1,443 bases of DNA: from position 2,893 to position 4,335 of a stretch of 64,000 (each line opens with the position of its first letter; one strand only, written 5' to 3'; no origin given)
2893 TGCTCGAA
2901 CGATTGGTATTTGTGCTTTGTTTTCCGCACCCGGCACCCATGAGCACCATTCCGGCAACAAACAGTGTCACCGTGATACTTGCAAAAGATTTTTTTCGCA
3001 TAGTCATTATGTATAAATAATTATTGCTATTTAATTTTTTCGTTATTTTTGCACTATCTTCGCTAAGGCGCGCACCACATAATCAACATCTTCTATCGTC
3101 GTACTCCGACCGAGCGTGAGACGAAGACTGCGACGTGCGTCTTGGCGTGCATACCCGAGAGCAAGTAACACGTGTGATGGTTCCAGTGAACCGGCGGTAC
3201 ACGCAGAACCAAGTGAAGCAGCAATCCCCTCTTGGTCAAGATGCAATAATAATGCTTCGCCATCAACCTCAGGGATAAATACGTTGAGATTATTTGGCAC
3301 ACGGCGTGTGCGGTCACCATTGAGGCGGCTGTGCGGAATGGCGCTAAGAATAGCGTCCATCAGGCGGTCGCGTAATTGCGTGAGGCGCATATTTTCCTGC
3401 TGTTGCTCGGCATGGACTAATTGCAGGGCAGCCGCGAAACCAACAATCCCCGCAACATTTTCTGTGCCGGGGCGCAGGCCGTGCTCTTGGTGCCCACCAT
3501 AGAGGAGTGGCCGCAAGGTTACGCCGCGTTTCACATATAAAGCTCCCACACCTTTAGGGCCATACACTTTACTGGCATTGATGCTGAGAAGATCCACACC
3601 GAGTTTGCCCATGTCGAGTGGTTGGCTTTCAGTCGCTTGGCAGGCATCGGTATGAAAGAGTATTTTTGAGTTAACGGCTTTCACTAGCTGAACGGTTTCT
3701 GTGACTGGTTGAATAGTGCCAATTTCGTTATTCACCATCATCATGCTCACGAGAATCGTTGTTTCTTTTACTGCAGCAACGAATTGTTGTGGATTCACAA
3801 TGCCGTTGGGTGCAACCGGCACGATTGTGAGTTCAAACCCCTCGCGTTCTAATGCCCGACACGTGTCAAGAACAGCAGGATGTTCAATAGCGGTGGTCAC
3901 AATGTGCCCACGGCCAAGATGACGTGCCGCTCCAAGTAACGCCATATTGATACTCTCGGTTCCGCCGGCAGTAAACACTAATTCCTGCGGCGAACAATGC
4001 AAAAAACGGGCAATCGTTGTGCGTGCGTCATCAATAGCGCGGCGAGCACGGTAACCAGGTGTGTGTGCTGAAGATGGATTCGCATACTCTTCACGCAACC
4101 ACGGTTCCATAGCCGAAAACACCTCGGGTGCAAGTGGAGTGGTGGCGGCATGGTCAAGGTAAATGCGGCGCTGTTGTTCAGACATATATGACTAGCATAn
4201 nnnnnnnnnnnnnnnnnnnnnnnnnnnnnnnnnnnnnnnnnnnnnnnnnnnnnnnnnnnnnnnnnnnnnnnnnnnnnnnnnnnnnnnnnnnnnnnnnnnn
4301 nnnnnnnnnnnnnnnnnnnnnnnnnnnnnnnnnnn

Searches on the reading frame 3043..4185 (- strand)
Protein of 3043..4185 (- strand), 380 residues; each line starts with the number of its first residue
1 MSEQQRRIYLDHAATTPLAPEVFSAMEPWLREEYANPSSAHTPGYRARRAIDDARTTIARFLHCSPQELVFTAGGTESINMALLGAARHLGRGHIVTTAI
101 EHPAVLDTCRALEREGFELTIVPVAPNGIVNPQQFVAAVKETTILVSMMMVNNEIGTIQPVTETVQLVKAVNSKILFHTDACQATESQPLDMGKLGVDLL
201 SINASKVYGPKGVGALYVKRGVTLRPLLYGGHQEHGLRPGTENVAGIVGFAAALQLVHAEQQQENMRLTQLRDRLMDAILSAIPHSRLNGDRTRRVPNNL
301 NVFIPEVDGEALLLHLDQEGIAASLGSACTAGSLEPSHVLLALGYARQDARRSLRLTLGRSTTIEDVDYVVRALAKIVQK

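Call 54: search_protein_families(library=pfam, proteins=[window:3043-4185:-], max_evalue=0.001)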
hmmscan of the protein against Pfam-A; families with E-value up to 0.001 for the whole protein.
window:3043-4185:- (380 aa): 2 families
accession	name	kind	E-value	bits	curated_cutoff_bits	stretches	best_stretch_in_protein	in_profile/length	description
PF00266.25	Aminotran_5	-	1.9e-78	264.5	21.5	1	8-370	1-371/371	Aminotransferase class-V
PF00155.27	Aminotran_1_2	-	0.00011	22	19.7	1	47-232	40-236/361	Aminotransferase class I and II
